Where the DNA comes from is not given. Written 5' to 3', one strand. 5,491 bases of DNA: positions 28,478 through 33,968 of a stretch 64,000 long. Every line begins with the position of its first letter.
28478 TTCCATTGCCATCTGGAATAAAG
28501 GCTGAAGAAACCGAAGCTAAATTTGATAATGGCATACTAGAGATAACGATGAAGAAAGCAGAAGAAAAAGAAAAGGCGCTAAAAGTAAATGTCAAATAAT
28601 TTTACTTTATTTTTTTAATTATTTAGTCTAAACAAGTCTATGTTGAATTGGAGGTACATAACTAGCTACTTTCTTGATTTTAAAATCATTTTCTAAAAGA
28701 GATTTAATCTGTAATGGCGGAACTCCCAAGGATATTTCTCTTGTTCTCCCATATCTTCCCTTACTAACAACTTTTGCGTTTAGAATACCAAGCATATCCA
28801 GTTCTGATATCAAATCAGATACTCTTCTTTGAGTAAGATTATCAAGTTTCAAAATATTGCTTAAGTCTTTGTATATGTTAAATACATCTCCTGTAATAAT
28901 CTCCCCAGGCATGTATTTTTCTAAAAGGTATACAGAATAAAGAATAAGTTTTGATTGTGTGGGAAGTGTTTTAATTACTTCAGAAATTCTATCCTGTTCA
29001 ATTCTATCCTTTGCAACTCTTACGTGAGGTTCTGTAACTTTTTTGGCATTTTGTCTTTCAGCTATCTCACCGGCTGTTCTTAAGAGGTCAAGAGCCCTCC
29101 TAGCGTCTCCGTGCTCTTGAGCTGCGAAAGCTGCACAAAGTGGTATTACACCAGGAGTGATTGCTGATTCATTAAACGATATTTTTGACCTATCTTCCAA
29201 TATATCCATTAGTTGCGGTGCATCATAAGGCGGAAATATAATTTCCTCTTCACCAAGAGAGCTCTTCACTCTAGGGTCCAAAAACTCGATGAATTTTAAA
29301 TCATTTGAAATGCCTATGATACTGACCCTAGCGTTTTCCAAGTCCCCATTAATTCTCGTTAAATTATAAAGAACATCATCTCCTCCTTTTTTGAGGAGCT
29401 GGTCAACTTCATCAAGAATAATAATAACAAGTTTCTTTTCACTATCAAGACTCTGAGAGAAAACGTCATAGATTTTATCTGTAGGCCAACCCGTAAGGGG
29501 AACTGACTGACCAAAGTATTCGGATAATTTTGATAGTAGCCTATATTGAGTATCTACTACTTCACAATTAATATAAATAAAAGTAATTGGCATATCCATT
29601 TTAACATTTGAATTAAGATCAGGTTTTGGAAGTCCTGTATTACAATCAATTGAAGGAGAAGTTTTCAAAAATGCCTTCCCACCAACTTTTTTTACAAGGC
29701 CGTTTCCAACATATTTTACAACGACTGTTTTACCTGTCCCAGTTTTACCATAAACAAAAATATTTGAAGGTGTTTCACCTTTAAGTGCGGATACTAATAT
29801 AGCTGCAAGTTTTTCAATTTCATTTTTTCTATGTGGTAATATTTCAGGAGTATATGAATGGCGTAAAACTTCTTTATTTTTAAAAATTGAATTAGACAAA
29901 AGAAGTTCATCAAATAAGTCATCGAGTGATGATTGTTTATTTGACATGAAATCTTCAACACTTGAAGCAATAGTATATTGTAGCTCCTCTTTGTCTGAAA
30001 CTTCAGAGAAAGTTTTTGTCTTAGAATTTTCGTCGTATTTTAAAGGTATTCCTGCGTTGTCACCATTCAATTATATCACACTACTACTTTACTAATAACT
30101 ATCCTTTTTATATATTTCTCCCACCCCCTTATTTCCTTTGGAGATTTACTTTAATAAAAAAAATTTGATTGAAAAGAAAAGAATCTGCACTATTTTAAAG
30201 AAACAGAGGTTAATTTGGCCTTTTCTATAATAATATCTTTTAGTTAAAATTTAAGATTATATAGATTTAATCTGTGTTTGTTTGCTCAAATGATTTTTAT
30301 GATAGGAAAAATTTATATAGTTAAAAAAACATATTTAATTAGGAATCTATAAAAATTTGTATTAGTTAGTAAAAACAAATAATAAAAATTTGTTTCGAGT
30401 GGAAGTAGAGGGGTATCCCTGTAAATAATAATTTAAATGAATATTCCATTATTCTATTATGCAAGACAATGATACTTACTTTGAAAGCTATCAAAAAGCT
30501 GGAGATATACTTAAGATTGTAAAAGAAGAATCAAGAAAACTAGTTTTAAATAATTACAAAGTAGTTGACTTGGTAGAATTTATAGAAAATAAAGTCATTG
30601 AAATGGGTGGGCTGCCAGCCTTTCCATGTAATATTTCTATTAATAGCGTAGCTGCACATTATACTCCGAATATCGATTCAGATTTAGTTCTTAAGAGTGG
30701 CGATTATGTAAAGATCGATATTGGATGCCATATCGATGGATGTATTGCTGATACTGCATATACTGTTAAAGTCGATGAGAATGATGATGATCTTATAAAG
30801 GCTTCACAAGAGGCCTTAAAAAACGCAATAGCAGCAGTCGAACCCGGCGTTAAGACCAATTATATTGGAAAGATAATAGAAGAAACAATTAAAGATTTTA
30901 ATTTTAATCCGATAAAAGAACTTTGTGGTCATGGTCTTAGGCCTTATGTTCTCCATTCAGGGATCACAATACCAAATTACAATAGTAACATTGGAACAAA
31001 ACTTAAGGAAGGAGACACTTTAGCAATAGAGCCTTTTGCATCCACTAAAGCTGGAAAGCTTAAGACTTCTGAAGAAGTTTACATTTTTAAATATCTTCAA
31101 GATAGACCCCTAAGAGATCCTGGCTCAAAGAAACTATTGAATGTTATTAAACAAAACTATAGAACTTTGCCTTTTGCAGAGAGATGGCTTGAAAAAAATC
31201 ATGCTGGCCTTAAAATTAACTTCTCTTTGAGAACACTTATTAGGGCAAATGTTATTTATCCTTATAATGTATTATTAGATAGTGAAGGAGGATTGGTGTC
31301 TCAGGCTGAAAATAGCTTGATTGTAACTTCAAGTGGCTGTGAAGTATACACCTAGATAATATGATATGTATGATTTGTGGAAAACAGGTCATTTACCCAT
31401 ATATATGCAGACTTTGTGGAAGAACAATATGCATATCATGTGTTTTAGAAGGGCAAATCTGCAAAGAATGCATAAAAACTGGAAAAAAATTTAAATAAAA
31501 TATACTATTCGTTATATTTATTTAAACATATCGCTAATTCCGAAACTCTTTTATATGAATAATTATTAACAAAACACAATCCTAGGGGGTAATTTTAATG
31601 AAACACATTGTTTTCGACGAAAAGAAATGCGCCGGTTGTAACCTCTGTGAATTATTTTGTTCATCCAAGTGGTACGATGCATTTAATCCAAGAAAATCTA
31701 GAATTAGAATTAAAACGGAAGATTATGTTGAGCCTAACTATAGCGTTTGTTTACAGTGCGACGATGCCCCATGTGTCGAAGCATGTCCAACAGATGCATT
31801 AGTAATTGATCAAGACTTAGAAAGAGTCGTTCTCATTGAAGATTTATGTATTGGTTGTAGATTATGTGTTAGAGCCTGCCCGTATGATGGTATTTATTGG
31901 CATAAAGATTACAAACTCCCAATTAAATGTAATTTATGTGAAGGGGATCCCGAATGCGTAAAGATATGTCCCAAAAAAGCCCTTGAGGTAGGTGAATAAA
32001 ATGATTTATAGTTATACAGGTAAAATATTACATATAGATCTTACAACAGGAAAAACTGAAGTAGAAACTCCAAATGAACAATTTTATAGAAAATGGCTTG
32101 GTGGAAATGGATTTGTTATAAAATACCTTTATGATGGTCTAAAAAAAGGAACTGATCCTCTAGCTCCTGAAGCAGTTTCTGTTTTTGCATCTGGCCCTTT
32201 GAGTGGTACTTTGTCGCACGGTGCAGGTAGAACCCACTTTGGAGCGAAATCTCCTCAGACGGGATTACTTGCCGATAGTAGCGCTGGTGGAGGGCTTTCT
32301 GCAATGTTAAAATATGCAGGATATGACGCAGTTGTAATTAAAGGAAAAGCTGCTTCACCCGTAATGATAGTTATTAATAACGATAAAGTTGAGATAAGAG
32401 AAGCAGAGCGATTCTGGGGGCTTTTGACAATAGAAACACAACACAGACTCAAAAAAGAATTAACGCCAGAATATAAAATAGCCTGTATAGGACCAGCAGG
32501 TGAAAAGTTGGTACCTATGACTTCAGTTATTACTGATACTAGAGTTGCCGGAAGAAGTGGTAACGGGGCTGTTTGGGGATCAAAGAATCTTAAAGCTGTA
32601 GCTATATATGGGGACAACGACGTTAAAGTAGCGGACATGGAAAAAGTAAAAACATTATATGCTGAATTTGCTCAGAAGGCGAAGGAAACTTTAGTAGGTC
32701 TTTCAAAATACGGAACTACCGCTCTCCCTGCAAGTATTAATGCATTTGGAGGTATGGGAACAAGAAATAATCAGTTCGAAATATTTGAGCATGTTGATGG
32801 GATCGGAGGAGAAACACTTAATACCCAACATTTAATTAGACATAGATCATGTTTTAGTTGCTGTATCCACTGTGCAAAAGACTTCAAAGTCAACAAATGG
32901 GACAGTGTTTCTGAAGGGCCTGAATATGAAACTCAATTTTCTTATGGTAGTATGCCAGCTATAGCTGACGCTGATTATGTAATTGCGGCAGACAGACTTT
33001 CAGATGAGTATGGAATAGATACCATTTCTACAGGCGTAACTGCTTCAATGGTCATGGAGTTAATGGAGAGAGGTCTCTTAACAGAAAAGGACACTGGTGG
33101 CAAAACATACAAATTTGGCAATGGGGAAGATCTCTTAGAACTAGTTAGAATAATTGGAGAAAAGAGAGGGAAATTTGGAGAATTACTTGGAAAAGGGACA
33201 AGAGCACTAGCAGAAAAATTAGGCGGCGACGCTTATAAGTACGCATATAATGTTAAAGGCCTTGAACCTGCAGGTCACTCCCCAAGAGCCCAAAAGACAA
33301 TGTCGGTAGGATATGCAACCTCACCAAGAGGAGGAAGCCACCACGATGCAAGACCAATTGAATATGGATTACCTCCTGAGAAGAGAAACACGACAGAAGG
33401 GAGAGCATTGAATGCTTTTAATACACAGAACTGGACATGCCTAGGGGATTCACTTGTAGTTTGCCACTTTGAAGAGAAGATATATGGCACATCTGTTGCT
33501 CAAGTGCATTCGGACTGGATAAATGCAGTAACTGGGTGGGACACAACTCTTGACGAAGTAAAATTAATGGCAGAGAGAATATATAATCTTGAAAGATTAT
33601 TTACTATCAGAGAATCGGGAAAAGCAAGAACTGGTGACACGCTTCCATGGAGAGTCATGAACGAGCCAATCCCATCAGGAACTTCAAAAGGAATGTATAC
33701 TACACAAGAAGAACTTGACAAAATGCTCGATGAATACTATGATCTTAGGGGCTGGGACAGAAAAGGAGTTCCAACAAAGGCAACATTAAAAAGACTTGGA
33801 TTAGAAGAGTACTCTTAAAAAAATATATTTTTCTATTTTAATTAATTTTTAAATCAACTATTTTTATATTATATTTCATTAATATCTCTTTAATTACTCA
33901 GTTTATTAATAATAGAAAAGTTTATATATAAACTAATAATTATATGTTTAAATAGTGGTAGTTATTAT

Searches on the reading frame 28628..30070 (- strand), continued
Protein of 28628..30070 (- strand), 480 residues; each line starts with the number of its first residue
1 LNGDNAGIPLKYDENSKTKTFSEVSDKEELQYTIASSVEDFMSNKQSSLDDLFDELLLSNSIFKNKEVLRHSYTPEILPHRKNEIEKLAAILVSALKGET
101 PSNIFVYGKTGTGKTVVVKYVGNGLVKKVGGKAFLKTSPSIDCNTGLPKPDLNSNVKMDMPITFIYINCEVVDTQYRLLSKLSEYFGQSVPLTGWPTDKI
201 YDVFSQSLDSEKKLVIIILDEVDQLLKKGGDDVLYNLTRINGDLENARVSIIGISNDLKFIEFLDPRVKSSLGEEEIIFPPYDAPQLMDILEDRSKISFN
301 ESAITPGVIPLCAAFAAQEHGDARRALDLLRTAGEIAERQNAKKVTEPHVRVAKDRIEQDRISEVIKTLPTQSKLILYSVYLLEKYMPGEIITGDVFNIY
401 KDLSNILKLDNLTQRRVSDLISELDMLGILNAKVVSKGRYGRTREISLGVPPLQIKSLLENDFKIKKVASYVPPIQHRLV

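Call 45: search_solved_structures(query=window:28628-30070:-, max_evalue=1e-10, show_alignments=2)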
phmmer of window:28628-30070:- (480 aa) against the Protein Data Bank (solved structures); distinct sequences matched with E-value up to 1e-10: 19.
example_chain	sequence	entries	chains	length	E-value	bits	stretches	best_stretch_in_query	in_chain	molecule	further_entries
2v1u_A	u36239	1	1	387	1.4e-107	363.5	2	162-462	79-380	CELL DIVISION CONTROL PROTEIN 6 HOMOLOG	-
2qby_A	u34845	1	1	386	6e-105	354.8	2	164-465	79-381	Cell division control protein 6 homolog 1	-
2qby_B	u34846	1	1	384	4.7e-44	154.1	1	164-449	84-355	Cell division control protein 6 homolog 3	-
7jgr_G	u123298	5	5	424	6e-20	74.7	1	163-381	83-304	Cell division control protein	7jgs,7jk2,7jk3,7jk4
8rwv_F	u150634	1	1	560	1.1e-19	73.7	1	207-340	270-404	Cell division control protein 6 homolog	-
8s0e_G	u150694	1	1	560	1.2e-19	73.7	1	207-340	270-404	Cell division control protein 6 homolog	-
1fnn_A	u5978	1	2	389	1.6e-19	73.3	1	162-455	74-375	CELL DIVISION CONTROL PROTEIN 6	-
1w5s_A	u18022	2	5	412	6.6e-18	67.9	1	158-464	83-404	ORIGIN RECOGNITION COMPLEX SUBUNIT 2 ORC2 | ORC2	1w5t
4xgc_A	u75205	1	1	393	1.2e-15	60.5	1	214-358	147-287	Origin recognition complex subunit 1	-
7jgr_A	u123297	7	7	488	2.3e-15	59.6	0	214-358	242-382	Origin recognition complex subunit 1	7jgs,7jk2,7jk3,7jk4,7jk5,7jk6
5uj7_A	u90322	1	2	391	2e-14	56.5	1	210-357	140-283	Origin recognition complex subunit 1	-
7jpo_A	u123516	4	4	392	2e-14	56.5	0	210-357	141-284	Origin recognition complex subunit 1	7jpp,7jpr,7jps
5ujm_A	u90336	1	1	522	8.3e-14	54.4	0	210-356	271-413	Origin recognition complex subunit 1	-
5v8f_A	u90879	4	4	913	1.2e-13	53.9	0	204-296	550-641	Origin recognition complex subunit 1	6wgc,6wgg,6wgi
5zr1_A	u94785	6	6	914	1.2e-13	53.9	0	204-296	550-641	Origin recognition complex subunit 1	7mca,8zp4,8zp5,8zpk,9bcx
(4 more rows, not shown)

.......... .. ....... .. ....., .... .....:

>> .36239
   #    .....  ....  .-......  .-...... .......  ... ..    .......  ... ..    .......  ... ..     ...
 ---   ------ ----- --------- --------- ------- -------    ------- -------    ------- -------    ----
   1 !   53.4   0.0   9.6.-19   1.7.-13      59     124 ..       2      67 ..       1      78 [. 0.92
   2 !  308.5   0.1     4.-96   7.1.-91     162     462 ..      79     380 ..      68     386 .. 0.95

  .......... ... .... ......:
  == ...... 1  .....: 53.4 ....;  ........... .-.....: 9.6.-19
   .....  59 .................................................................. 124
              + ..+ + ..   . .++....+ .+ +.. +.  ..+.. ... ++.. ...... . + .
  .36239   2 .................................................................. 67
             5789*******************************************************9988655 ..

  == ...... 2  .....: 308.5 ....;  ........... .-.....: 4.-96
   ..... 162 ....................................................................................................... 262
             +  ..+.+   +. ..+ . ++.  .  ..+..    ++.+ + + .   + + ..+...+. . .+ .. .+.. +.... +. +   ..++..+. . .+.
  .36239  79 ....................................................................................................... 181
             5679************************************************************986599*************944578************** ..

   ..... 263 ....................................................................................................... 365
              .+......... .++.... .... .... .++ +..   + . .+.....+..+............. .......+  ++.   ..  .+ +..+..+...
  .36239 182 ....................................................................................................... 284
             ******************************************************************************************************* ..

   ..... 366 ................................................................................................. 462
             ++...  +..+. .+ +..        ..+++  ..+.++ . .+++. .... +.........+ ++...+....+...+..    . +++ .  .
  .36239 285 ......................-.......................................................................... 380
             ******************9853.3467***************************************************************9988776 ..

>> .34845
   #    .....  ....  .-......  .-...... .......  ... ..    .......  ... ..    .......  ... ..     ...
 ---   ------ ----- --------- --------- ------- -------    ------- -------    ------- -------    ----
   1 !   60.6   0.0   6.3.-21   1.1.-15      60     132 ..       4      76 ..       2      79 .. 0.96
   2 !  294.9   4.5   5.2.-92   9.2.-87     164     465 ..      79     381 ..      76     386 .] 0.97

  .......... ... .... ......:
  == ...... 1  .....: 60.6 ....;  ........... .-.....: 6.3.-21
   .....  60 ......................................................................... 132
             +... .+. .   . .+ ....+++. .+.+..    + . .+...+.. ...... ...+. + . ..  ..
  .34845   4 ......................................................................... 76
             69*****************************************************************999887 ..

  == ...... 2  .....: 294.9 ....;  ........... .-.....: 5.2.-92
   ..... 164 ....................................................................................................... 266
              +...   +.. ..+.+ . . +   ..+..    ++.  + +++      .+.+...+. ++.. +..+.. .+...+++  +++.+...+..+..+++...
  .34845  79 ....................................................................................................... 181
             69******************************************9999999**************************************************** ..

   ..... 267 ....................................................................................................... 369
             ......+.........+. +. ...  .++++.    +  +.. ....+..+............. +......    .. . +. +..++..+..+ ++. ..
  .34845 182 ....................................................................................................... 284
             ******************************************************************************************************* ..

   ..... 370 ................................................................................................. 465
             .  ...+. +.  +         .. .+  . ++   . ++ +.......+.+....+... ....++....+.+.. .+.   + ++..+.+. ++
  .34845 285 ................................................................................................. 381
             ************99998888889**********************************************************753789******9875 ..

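Call 70: find_encoding_contigs(protein=P0006, flank=10000, max_places=1)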
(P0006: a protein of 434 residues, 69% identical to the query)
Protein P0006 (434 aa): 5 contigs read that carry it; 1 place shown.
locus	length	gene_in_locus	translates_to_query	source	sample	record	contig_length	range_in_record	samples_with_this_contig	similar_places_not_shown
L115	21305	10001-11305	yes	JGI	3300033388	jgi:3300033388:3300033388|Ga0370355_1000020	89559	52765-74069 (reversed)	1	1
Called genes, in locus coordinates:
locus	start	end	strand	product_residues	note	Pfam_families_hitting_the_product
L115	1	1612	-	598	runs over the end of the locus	PF01855:POR_N, PF12837:Fer4_6 (faint), PF02775:TPP_enzyme_C, PF12797:Fer4_2 (faint), PF13237:Fer4_10 (weak), PF12838:Fer4_7 (weak), PF13187:Fer4_9 (faint), PF00037:Fer4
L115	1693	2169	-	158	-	PF04008:Adenosine_kin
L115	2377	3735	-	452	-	PF01011:PQQ (faint), PF13360:PQQ_2, PF13570:Beta-prop_ACSF4, PF25292:Beta-prop_CGLA (faint), PF13360:PQQ_2, PF13570:Beta-prop_ACSF4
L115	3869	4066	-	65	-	-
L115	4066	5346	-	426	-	PF22025:ThiI_fer, PF02926:THUMP, PF00293:NUDIX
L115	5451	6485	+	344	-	PF17244:CDC24_OB3 (weak), PF01336:tRNA_anti-codon (faint), PF08646:Rep_fac-A_C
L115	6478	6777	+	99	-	-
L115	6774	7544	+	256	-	-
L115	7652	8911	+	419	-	-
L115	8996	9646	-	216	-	PF01255:Prenyltransf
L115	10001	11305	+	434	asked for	PF01637:ATPase_2 (weak), PF07693:KAP_NTPase (faint), PF13191:AAA_16, PF00004:AAA (weak), PF13401:AAA_22, PF22703:Cdc6_lid, PF09079:WHD_Cdc6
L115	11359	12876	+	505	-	PF01336:tRNA_anti-codon (faint), PF00149:Metallophos, PF04042:DNA_pol_E_B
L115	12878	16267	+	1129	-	PF03833:PolC_DP2_N, PF24844:PolC_DP2_central, PF24846:PolC_DP2_cat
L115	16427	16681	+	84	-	-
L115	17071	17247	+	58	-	-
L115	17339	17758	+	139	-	PF01894:YjbQ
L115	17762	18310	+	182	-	PF00857:Isochorismatase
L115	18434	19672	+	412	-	PF02661:Fic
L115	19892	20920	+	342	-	PF01547:SBP_bac_1, PF13416:SBP_bac_8, PF13531:SBP_bac_11, PF13343:SBP_bac_6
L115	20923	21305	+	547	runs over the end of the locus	PF00528:BPD_transp_1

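Call 71: find_encoding_contigs(protein=P0043, flank=10000, max_places=1)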
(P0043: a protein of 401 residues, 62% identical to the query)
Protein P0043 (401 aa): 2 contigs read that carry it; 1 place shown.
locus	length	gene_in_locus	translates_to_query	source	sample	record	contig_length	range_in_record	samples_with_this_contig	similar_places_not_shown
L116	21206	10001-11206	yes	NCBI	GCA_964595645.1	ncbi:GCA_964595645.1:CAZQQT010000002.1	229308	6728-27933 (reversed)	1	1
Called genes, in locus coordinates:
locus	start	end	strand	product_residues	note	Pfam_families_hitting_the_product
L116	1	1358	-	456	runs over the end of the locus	-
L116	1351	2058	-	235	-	PF00005:ABC_tran, PF13304:AAA_21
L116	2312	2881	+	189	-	PF19146:DUF5828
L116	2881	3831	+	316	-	PF01384:PHO4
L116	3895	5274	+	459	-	PF02874:ATP-synt_ab_N, PF00006:ATP-synt_ab, PF22919:ATP-synt_VA_C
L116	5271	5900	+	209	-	PF01813:ATP-synt_D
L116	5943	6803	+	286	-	PF13793:Pribosyltran_N, PF00156:Pribosyltran, PF14572:Pribosyl_synth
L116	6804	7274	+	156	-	PF03692:CxxCxxCC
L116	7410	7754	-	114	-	PF01981:PTH2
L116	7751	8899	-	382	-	-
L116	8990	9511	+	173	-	-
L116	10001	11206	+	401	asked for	PF07693:KAP_NTPase (faint), PF13191:AAA_16, PF01637:ATPase_2 (weak), PF13401:AAA_22, PF00004:AAA, PF22606:Cdc6-ORC-like_ATPase_lid (weak), PF22703:Cdc6_lid, PF09079:WHD_Cdc6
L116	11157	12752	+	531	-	PF00149:Metallophos, PF04042:DNA_pol_E_B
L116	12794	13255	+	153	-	-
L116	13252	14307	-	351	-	-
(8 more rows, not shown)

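Call 72: find_encoding_contigs(protein=P0032, flank=10000, max_places=1)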
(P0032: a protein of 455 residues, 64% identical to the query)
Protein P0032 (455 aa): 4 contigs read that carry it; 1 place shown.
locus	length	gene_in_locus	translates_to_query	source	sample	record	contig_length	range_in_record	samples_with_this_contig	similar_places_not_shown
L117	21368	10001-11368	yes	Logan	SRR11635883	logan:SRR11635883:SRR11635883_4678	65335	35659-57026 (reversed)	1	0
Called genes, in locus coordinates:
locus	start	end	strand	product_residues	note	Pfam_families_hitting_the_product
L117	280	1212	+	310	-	-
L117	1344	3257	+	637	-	PF00270:DEAD (weak), PF06733:DEAD_2, PF06777:HBB, PF13307:Helicase_C_2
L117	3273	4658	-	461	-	PF01565:FAD_binding_4, PF02913:FAD-oxidase_C (weak)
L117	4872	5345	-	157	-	-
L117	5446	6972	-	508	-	PF00149:Metallophos, PF12850:Metallophos_2, PF00149:Metallophos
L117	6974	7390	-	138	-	PF00571:CBS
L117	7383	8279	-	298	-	PF03477:ATP-cone (weak)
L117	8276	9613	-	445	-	PF27272:CpgS_N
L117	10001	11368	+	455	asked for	PF01637:ATPase_2 (weak), PF13191:AAA_16, PF13401:AAA_22 (weak), PF00004:AAA (faint), PF22606:Cdc6-ORC-like_ATPase_lid (weak), PF22703:Cdc6_lid, PF09079:WHD_Cdc6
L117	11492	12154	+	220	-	PF01022:HTH_5, PF12840:HTH_20, PF13412:HTH_24 (faint), PF01978:TrmB (weak), PF12802:MarR_2 (weak)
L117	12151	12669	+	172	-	PF13240:Zn_Ribbon_1 (weak), PF13248:Zn_ribbon_3 (weak)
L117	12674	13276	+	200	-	PF01025:GrpE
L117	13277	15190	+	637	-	PF00012:HSP70, PF06723:MreB_Mbl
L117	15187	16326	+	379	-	PF00226:DnaJ, PF01556:DnaJ_C, PF00684:DnaJ_CXXCXGXG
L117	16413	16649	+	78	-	-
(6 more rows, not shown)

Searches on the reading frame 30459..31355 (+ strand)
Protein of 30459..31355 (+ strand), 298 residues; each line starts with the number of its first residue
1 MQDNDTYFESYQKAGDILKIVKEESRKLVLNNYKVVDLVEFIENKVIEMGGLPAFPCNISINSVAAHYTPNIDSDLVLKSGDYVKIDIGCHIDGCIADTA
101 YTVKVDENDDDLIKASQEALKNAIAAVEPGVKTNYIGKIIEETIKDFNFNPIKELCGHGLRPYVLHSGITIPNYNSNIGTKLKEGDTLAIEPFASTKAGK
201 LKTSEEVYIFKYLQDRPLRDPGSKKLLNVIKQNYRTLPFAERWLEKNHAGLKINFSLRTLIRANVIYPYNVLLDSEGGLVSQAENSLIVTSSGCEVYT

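Call 4: search_protein_families(library=pfam, proteins=[window:30459-31355:+])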
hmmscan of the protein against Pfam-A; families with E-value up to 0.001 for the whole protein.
window:30459-31355:+ (298 aa): 1 family
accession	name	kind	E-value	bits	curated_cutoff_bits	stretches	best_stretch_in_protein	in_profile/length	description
PF00557.29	Peptidase_M24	-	4.6e-28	98.8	23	1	10-195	2-190/208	Metallopeptidase family M24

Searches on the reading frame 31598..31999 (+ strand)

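Call 4: search_protein_families(library=pfam, proteins=[window:31598-31999:+])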
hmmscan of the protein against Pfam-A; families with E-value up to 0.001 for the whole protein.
window:31598-31999:+ (133 aa): 12 families
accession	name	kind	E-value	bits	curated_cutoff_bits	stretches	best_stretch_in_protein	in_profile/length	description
PF14697.11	Fer4_21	-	1e-14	54.8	35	3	49-98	6-56/59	4Fe-4S dicluster domain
PF12837.12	Fer4_6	-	1e-14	54.1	25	1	81-97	6-22/24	4Fe-4S binding domain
PF12838.12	Fer4_7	-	1.3e-14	54.8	27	2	84-128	2-52/52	4Fe-4S dicluster domain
PF00037.32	Fer4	-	5.6e-13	48.5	21.1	1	78-99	2-23/24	4Fe-4S binding domain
PF13187.11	Fer4_9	-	3.5e-12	46.6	27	3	51-97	2-50/52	4Fe-4S dicluster domain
PF13247.11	Fer4_11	-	6.8e-12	45.9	26.2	1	50-133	9-99/100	4Fe-4S dicluster domain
PF12797.12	Fer4_2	-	1.2e-11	44.1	24.5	1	76-96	2-22/22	4Fe-4S binding domain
PF13237.11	Fer4_10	-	2e-11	44.1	25.5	3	47-95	5-53/53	4Fe-4S dicluster domain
PF12800.12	Fer4_4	-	5.1e-08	33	24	1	82-97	2-17/17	4Fe-4S binding domain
PF25160.1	LdpA_Fe-S-bd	-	6.7e-08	32.6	27.6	1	56-100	6-44/49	LdpA Fe-S cluster-binding domain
PF13484.11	Fer4_16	-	2.2e-06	28.8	30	0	84-99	2-17/66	4Fe-4S double cluster binding domain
PF12798.12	Fer4_3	-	3.4e-06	27.9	27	0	84-97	1-14/15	4Fe-4S binding domain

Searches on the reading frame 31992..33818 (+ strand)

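Call 4: search_protein_families(library=pfam, proteins=[window:31992-33818:+])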
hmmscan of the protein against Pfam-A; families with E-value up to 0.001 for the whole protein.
window:31992-33818:+ (608 aa): 2 families
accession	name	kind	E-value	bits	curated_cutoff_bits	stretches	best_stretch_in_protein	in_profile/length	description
PF01314.23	AFOR_C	-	1.2e-114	383.8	27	1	225-604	9-385/385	Aldehyde ferredoxin oxidoreductase, domains 2 & 3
PF02730.20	AFOR_N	-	1.4e-70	237.6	29.8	1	10-207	1-198/199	Aldehyde ferredoxin oxidoreductase, N-terminal domain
